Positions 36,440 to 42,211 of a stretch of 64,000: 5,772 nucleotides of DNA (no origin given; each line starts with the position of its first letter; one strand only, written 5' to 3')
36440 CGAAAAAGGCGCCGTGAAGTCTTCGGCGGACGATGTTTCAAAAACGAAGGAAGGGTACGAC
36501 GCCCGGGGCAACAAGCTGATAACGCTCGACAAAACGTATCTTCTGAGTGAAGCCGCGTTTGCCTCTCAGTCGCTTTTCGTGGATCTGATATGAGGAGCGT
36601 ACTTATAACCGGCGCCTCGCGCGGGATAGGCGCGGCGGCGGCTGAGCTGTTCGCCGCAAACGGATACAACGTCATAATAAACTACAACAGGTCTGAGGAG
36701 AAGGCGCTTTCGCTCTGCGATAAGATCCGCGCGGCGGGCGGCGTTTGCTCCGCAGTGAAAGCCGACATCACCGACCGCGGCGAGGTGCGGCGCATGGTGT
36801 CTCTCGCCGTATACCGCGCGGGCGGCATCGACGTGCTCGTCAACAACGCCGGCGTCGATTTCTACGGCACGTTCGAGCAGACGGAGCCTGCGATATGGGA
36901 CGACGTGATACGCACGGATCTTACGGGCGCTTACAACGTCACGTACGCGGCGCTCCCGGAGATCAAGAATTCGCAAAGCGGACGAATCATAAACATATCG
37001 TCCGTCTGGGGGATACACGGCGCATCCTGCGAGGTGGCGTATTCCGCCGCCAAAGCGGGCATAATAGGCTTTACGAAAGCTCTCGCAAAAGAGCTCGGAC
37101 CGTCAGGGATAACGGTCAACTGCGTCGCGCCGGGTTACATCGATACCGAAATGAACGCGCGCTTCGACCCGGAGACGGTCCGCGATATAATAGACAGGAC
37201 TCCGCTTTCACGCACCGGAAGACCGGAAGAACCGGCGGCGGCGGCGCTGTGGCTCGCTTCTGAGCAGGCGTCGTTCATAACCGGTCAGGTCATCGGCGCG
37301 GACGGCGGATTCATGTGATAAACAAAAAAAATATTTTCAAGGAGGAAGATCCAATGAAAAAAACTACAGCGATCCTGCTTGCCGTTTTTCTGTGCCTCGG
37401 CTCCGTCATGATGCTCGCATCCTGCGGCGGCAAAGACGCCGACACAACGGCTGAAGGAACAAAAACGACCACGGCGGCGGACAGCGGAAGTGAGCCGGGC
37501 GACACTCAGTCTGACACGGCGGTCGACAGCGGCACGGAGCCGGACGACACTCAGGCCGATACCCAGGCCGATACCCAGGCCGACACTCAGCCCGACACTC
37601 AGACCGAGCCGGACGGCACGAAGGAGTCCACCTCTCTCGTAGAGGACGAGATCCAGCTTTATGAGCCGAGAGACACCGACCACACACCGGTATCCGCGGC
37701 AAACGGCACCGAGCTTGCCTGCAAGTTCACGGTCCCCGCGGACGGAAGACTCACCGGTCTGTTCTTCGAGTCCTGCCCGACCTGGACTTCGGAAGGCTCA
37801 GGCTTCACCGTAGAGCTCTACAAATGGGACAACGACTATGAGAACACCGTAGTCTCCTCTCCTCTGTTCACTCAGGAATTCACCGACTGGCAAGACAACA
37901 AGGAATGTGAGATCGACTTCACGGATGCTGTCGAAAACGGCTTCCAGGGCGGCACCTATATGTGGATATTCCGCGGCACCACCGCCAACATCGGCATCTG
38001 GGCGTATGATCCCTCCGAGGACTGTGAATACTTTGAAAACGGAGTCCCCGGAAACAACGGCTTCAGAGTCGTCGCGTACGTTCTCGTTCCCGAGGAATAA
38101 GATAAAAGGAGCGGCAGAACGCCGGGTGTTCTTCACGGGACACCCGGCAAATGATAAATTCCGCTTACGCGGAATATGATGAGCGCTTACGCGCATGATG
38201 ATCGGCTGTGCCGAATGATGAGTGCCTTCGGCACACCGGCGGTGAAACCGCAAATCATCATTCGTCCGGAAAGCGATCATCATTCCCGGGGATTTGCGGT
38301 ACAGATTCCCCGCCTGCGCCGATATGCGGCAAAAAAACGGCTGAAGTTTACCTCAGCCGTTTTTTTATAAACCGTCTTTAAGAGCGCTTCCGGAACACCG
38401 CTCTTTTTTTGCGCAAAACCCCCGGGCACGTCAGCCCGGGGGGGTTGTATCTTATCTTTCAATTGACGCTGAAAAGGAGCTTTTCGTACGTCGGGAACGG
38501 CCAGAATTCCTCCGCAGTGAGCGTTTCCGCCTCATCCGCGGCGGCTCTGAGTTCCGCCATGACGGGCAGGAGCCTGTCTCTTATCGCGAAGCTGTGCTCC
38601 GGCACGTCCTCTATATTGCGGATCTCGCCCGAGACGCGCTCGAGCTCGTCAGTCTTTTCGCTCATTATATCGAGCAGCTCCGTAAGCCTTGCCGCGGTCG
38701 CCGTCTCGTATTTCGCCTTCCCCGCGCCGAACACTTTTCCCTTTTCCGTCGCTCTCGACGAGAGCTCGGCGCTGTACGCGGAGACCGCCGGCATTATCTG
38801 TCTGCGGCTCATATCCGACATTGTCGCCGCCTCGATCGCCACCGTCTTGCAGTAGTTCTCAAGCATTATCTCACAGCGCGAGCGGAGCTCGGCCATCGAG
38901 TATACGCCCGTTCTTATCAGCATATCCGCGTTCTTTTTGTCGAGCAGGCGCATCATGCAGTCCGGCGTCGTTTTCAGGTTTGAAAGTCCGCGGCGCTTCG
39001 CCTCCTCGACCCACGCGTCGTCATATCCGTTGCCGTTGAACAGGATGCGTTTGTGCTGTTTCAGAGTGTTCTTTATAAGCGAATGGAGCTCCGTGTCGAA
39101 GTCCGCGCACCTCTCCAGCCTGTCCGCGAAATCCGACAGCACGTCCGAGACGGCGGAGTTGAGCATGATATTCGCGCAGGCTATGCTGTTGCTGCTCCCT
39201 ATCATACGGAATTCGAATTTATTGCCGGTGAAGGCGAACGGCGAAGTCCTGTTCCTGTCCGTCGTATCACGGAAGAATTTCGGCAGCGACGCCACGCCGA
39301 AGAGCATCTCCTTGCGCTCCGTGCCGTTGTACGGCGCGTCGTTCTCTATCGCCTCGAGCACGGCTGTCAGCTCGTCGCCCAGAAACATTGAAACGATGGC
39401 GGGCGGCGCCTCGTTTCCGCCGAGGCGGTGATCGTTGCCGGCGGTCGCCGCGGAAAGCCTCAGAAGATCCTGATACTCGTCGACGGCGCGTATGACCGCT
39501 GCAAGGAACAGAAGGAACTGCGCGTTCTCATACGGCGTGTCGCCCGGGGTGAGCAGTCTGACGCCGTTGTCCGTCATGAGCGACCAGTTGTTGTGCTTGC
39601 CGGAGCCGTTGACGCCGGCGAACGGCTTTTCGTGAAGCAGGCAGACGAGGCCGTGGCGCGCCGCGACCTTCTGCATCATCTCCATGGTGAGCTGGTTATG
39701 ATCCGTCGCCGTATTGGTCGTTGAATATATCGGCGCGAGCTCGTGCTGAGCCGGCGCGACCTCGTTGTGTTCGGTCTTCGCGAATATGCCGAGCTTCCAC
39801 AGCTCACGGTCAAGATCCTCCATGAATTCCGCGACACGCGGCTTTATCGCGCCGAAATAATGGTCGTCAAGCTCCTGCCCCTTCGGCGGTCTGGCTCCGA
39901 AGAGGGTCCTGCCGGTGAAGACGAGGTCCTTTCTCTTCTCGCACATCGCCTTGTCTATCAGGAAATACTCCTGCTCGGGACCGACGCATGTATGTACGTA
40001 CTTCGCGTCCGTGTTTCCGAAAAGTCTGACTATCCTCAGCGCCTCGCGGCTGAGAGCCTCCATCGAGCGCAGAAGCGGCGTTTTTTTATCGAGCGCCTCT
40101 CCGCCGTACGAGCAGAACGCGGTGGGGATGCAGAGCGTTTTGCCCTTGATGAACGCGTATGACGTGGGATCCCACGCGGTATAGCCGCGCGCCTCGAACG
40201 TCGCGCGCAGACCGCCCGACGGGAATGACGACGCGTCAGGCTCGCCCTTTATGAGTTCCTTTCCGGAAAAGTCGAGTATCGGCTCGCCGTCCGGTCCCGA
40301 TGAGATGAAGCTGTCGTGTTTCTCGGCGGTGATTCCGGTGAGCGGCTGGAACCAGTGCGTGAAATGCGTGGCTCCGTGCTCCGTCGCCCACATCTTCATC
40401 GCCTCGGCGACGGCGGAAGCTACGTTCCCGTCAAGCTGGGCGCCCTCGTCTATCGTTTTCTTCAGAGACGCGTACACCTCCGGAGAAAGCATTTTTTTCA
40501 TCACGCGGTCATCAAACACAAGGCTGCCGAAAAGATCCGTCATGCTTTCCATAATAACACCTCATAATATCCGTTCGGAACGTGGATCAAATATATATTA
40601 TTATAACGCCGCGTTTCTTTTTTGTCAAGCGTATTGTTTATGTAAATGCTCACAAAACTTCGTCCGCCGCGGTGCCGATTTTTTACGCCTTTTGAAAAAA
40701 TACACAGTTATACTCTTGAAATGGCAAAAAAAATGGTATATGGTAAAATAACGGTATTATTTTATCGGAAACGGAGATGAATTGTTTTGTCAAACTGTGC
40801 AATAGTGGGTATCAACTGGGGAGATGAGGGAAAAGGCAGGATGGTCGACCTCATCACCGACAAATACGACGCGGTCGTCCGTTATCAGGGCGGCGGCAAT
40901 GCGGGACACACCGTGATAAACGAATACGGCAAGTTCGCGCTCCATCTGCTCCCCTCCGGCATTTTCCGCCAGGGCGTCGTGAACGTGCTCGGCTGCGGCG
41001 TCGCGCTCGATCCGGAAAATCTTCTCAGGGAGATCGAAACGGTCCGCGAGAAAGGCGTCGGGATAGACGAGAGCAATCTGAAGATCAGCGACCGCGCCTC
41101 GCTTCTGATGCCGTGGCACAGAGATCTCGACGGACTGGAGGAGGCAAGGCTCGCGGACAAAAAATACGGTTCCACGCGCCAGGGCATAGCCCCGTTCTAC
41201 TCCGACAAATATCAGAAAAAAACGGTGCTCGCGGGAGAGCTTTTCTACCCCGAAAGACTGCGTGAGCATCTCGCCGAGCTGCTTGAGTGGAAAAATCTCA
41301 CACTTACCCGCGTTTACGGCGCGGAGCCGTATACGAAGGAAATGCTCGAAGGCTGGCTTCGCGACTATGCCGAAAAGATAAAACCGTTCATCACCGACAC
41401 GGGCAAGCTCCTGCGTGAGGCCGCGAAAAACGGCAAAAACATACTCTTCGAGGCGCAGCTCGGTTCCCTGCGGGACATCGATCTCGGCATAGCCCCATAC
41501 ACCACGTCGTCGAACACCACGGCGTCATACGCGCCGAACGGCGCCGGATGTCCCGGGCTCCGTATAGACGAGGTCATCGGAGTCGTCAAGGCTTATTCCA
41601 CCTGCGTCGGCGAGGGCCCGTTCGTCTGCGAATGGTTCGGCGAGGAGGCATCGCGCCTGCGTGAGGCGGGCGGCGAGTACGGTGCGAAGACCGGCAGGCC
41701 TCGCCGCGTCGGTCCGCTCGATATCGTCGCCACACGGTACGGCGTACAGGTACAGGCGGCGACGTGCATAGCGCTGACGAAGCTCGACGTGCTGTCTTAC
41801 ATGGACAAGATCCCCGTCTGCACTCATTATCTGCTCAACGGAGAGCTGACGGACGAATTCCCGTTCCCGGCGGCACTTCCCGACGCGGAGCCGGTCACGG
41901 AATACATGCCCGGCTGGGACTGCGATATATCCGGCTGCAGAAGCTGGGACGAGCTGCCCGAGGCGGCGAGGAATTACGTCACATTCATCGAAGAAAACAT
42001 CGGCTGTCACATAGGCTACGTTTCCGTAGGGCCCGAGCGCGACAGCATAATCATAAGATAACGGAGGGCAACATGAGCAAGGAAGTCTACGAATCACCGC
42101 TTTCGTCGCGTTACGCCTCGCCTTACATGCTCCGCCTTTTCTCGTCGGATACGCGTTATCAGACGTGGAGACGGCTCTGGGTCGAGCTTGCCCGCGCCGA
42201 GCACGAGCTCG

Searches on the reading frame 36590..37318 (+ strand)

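Call 81: search_protein_families(library=pfam, proteins=[window:36590-37318:+], max_evalue=0.00001)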
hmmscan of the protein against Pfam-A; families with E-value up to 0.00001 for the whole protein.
window:36590-37318:+ (242 aa): 4 families
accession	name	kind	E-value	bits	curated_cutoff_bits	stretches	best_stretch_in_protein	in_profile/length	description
PF13561.12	adh_short_C2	-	1.1e-61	208.9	27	1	8-241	1-235/236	Enoyl-(Acyl carrier protein) reductase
PF00106.31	adh_short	-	4e-59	199.8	26.6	1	3-192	2-190/195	short chain dehydrogenase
PF08659.16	KR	-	3.2e-15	56.9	22.6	1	4-171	3-165/180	KR domain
PF01370.27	Epimerase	-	1.8e-06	28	20.9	1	4-138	1-115/240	NAD dependent epimerase/dehydratase family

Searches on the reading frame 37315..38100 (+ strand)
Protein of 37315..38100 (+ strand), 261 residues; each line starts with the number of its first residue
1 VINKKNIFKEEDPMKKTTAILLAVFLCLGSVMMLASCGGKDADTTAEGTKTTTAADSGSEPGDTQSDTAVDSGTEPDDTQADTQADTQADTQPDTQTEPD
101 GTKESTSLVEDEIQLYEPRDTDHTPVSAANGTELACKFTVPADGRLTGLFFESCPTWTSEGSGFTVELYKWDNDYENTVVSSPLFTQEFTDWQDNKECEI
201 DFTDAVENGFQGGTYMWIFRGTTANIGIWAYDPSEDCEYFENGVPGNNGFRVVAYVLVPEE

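Call 20: search_protein_families(library=pfam, proteins=[window:37315-38100:+])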
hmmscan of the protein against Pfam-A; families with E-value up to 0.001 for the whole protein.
window:37315-38100:+ (261 aa): 0 families

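Call 84: find_encoding_contigs(protein=window:37315-38100:+, flank=3000, max_places=10)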
Protein window:37315-38100:+ (261 aa): no gene with exactly this product is on record in the collection.
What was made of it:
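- Tried and rejected: Look-up of the 261-aa protein next to array B found it is not on record (call 84).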

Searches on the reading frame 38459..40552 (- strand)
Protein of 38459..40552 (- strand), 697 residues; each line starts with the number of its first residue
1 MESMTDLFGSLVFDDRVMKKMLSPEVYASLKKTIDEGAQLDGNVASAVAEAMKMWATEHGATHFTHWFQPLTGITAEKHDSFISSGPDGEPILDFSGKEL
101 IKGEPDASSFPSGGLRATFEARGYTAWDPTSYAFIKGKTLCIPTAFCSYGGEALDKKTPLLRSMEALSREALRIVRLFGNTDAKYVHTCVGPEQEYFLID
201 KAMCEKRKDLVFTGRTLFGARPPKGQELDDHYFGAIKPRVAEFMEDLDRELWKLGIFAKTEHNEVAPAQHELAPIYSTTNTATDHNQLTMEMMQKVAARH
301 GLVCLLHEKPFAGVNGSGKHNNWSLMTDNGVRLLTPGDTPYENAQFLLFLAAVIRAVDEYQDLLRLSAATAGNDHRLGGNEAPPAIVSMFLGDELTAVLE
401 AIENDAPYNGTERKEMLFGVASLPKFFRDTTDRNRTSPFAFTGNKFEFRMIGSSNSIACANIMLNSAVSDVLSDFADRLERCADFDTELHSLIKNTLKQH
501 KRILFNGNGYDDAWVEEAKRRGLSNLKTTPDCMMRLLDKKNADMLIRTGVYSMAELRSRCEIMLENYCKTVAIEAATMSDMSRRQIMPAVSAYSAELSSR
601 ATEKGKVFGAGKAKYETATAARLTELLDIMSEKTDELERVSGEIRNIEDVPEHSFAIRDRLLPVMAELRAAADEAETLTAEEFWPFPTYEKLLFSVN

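Call 20: search_protein_families(library=pfam, proteins=[window:38459-40552:-])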
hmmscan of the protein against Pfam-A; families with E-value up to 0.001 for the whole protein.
window:38459-40552:- (697 aa): 3 families
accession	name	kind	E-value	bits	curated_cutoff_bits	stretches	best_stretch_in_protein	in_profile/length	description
PF12437.13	GSIII_N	-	3.8e-78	261.1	25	1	5-163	2-160/160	Glutamine synthetase type III N terminal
PF18318.6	Gln-synt_C-ter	-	5.5e-41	139.5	22.7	1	489-602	2-115/118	Glutamine synthetase C-terminal domain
PF00120.29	Gln-synt_C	-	2.6e-20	73.2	24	1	183-357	17-188/344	Glutamine synthetase, catalytic domain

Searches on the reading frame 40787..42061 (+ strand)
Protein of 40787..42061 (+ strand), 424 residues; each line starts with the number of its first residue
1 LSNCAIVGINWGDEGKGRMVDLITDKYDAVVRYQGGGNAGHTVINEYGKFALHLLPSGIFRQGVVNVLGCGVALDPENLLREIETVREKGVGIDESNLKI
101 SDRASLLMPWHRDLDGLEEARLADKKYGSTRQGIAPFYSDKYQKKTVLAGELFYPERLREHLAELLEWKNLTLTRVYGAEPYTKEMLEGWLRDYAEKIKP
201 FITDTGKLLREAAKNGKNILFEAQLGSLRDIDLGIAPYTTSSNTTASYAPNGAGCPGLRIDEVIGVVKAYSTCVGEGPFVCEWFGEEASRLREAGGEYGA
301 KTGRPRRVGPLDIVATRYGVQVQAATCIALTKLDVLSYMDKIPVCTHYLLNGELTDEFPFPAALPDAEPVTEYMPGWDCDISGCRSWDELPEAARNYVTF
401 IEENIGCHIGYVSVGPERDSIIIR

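Call 82: search_protein_families(library=pfam, proteins=[window:40787-42061:+], max_evalue=0.00001)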
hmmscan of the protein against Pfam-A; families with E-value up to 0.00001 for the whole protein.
window:40787-42061:+ (424 aa): 1 family
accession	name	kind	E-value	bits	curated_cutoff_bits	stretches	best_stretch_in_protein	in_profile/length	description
PF00709.27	Adenylsucc_synt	-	1.1e-158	528.9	27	1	5-422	1-416/416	Adenylosuccinate synthetase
